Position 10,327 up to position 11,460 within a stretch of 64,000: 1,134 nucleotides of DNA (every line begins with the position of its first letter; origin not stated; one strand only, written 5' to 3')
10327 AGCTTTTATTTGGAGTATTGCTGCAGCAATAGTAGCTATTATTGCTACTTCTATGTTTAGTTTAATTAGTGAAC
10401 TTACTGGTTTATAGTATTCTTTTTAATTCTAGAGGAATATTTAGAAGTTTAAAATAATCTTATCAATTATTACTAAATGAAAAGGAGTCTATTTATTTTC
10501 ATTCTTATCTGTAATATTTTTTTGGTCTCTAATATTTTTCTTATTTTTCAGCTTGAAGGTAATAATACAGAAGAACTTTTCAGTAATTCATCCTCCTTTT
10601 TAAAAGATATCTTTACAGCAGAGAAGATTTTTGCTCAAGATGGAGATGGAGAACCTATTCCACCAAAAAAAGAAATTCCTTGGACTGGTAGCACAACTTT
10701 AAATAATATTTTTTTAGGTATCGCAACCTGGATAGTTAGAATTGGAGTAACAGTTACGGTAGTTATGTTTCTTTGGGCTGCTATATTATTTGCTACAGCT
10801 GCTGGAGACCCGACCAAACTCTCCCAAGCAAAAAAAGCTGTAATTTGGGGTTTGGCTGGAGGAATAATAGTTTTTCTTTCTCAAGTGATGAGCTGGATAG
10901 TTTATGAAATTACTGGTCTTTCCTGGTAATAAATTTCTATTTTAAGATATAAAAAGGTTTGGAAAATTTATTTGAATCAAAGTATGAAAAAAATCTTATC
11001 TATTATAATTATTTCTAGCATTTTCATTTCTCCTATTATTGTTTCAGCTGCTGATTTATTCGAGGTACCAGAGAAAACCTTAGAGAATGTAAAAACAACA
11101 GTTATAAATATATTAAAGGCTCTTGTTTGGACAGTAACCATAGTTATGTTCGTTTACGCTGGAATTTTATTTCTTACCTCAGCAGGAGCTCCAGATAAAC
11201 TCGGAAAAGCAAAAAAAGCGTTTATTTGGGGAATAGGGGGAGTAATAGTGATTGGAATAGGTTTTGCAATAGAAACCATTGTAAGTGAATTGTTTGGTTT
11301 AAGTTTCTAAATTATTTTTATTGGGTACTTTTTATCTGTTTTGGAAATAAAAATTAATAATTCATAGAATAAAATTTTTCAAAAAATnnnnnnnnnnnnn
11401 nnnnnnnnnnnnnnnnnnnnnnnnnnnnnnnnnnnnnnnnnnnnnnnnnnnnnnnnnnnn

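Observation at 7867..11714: Nine tandem paralogous genes for small signal-peptide/two-TM proteins (VirB2/T4SS-pilin-like) with no secretion machinery nearby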

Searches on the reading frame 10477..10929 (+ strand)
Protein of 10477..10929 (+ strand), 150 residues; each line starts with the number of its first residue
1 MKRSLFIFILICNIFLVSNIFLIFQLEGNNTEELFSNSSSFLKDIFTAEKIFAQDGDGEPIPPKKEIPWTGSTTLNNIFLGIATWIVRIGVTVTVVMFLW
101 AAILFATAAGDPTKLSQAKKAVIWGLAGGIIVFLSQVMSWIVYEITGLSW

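Call 4: search_protein_families(library=pfam, proteins=[window:10477-10929:+], max_evalue=1)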
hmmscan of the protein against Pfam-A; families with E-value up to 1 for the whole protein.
window:10477-10929:+ (150 aa): 1 family
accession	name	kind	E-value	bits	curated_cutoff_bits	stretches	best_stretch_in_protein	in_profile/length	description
PF18895.5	T4SS_pilin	-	8e-10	39.1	26.6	1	72-138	2-67/71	Type IV secretion system pilin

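Call 50: search_protein_families(library=ncbifam, proteins=[window:10477-10929:+], max_evalue=0.1)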
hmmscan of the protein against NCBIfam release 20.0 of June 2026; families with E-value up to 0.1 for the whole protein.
window:10477-10929:+ (150 aa): 1 family
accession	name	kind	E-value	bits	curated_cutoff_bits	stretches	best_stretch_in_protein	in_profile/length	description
NF045849.1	ICE_MMCAP2_0565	equivalog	0.00045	19.9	40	1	73-144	7-78/80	Mbov_0395 family pilin-like conjugal transfer protein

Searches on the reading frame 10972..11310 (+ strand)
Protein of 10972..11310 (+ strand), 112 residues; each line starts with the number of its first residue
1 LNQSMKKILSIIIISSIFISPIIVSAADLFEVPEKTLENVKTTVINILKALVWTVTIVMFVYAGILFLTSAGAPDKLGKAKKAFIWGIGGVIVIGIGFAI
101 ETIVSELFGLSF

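Call 4: search_protein_families(library=pfam, proteins=[window:10972-11310:+], max_evalue=1)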
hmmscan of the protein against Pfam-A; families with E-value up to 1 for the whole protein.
window:10972-11310:+ (112 aa): 7 families
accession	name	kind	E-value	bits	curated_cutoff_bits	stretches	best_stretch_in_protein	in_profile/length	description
PF18895.5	T4SS_pilin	-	3.5e-07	30.7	26.6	1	36-104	4-68/71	Type IV secretion system pilin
PF04956.18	TrbC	-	0.017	15.8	27.9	1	2-95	2-90/98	TrbC/VIRB2 pilin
PF01312.24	Bac_export_2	-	0.13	11.9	24.4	1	4-65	134-195/335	FlhB HrpN YscU SpaS Family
PF11124.14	Pho86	-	0.16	11.8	29.3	1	9-85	56-133/291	Inorganic phosphate transporter chaperone Pho86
PF05225.22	HTH_psq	-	0.25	11.5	20.4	1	26-41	22-37/45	helix-turn-helix, Psq domain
PF07127.16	Nodulin_late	-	0.52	11.1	30.4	0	56-68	3-15/54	Late nodulin domain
PF09600.15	Cyd_oper_YbgE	-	0.8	10.6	25.2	0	56-103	11-57/79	Cyd operon protein YbgE (Cyd_oper_YbgE)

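Call 50: search_protein_families(library=ncbifam, proteins=[window:10972-11310:+], max_evalue=0.1)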
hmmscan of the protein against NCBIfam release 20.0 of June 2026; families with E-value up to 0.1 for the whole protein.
window:10972-11310:+ (112 aa): 1 family
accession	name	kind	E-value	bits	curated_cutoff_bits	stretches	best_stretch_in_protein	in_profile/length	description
TIGR00328.1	flhB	equivalog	0.037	13.2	349.25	1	3-65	139-201/348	flagellar biosynthesis protein FlhB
